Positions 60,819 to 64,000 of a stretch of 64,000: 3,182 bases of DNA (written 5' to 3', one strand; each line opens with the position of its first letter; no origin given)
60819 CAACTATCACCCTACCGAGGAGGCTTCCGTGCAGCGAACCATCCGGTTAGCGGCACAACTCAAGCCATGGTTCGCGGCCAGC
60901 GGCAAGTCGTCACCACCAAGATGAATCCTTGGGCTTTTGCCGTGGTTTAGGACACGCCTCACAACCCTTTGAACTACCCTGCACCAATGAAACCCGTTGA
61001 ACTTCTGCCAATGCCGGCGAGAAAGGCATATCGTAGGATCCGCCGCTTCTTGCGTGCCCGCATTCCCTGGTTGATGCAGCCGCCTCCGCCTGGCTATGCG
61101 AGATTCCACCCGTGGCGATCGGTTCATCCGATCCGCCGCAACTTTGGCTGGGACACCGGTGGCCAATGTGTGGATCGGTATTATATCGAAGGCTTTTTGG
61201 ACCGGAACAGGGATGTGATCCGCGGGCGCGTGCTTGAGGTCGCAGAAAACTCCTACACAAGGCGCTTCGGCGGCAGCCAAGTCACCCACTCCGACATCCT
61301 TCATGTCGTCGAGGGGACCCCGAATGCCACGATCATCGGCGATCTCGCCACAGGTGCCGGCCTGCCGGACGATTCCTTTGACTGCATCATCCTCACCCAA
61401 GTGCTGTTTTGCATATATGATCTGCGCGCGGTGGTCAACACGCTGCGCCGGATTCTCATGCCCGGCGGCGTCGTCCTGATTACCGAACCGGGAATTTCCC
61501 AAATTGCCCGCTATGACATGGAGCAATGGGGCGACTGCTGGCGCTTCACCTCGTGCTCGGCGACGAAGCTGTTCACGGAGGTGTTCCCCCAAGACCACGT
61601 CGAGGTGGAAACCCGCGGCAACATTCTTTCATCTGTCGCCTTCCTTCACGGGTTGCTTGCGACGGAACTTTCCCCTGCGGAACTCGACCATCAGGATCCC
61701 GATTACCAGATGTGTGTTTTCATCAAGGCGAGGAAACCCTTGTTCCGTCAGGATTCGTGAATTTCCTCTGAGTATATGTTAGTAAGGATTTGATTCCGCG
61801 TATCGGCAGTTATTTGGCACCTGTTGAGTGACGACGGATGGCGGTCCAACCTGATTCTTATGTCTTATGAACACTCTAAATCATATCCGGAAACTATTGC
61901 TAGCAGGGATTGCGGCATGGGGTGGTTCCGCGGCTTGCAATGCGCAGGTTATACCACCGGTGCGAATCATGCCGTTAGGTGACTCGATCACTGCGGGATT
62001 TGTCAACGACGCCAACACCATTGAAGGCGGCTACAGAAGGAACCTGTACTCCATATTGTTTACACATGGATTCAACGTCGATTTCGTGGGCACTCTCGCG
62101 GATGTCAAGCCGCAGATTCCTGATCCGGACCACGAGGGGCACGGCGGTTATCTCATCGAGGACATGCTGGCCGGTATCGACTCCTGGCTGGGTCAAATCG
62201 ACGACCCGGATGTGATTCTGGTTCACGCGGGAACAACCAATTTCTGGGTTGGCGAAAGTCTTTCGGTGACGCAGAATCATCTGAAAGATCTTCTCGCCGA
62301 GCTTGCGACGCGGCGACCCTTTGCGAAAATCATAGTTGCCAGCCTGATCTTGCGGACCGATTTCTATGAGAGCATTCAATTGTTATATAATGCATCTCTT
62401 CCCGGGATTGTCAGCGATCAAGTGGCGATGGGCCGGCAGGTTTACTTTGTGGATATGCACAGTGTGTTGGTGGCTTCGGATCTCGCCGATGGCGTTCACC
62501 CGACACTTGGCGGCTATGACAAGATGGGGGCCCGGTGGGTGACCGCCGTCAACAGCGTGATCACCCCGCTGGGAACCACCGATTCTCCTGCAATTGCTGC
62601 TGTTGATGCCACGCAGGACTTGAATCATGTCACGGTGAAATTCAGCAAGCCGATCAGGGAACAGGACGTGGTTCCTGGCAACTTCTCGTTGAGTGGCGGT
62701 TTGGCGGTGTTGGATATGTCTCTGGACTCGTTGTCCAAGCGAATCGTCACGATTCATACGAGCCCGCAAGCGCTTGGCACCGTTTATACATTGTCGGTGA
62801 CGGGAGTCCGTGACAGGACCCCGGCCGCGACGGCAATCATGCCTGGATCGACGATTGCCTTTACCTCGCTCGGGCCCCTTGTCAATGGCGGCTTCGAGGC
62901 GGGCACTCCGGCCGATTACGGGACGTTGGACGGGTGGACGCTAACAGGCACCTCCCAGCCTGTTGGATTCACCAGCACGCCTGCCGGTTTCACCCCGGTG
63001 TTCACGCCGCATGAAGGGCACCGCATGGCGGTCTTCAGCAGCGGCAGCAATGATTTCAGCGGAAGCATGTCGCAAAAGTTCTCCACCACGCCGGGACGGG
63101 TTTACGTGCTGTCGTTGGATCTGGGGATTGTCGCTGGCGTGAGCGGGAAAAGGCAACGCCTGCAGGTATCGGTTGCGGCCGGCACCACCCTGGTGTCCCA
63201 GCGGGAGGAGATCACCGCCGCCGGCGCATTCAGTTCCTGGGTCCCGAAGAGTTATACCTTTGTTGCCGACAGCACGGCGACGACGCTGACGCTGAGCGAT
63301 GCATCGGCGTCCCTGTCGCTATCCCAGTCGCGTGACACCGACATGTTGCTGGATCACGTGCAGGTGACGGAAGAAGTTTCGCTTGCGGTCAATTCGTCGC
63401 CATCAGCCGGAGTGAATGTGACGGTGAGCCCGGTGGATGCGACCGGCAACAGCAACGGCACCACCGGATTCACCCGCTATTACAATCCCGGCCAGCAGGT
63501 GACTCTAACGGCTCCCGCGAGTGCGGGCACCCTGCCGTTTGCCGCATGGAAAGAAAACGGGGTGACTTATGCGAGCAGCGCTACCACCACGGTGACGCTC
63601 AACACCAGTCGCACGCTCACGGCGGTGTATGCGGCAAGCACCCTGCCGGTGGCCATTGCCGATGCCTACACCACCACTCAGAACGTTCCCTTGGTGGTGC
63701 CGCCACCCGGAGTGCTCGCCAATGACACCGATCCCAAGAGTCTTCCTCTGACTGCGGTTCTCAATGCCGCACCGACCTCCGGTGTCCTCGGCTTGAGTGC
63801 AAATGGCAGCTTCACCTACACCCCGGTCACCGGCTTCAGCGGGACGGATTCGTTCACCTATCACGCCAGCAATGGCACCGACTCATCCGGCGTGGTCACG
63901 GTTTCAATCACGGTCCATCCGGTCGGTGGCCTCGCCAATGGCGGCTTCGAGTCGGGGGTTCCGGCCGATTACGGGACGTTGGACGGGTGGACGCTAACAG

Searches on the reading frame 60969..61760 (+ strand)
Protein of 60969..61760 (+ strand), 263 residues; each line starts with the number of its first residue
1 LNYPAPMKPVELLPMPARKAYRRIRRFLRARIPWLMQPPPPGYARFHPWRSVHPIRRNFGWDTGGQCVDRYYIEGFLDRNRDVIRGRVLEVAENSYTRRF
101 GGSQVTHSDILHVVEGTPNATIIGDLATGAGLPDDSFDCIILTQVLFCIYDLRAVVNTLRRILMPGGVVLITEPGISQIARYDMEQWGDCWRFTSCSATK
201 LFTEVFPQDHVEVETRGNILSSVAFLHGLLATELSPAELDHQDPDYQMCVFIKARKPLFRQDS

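Call 5: search_protein_families(library=pfam, proteins=[window:60969-61760:+], max_evalue=0.001)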
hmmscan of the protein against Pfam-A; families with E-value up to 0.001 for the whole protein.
window:60969-61760:+ (263 aa): 4 families
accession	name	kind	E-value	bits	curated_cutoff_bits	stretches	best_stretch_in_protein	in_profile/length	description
PF13489.12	Methyltransf_23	-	3.6e-07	30.5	27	1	104-193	46-137/164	Methyltransferase domain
PF08241.18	Methyltransf_11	-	4.9e-07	30.7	21.2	1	122-171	47-95/95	Methyltransferase domain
PF13847.12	Methyltransf_31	-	9.2e-06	25.8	27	1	132-195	70-130/145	Methyltransferase domain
PF08242.18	Methyltransf_12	-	0.00037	21.6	30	1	132-169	64-98/98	Methyltransferase domain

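Call 12: find_encoding_contigs(protein=window:60969-61760:+, flank=10000, max_places=6)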
Protein window:60969-61760:+ (263 aa): no gene with exactly this product is on record in the collection.

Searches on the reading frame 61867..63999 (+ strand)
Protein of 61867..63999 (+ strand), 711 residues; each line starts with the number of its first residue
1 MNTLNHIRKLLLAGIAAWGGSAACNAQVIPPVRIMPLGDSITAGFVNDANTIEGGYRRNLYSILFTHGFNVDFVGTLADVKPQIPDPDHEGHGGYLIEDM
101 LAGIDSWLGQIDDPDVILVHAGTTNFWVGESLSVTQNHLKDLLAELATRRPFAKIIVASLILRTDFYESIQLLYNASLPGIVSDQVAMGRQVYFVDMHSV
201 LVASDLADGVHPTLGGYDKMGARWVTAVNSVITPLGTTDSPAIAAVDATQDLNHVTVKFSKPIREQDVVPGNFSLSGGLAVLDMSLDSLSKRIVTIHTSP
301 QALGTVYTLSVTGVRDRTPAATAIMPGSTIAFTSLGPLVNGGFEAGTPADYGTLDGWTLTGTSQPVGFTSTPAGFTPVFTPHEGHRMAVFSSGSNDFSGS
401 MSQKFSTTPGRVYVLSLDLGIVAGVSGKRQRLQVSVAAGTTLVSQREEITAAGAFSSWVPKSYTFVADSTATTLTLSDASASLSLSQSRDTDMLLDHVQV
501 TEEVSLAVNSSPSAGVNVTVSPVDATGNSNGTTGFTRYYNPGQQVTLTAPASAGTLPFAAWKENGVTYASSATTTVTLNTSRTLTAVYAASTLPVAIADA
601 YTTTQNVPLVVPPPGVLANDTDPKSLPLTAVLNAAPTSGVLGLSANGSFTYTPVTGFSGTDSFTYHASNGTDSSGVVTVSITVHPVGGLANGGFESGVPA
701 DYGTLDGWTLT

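Call 5: search_protein_families(library=pfam, proteins=[window:61867-63999:+], max_evalue=0.001)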
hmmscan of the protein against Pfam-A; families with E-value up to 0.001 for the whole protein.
window:61867-63999:+ (711 aa): 8 families
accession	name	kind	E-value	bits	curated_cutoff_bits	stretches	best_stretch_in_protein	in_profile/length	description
PF17963.7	Big_9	-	5.6e-16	59.6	23.6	1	593-682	3-89/89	Bacterial Ig domain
PF17803.7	Cadherin_4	-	2.3e-11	44.5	25.1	1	591-651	11-71/71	Bacterial cadherin-like domain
PF13472.12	Lipase_GDSL_2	-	2.7e-11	44.7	32.9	1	37-218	2-177/178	GDSL-like Lipase/Acylhydrolase family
PF17892.7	Cadherin_5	-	1.1e-10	41.7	26.5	1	594-683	5-97/98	Cadherin-like domain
PF22825.2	HpiC1-like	-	2.1e-06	28.3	27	1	338-499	5-172/174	HpiC1 cyclase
PF04862.18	DUF642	-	1e-05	25.8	27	1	355-479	29-139/157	Protein of unknown function (DUF642)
PF18998.6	Flg_new_2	-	6e-05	23.4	23.6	1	523-590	3-71/73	Divergent InlB B-repeat domain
PF00657.28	Lipase_GDSL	-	0.00066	20.3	23.6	0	34-223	1-207/208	GDSL-like Lipase/Acylhydrolase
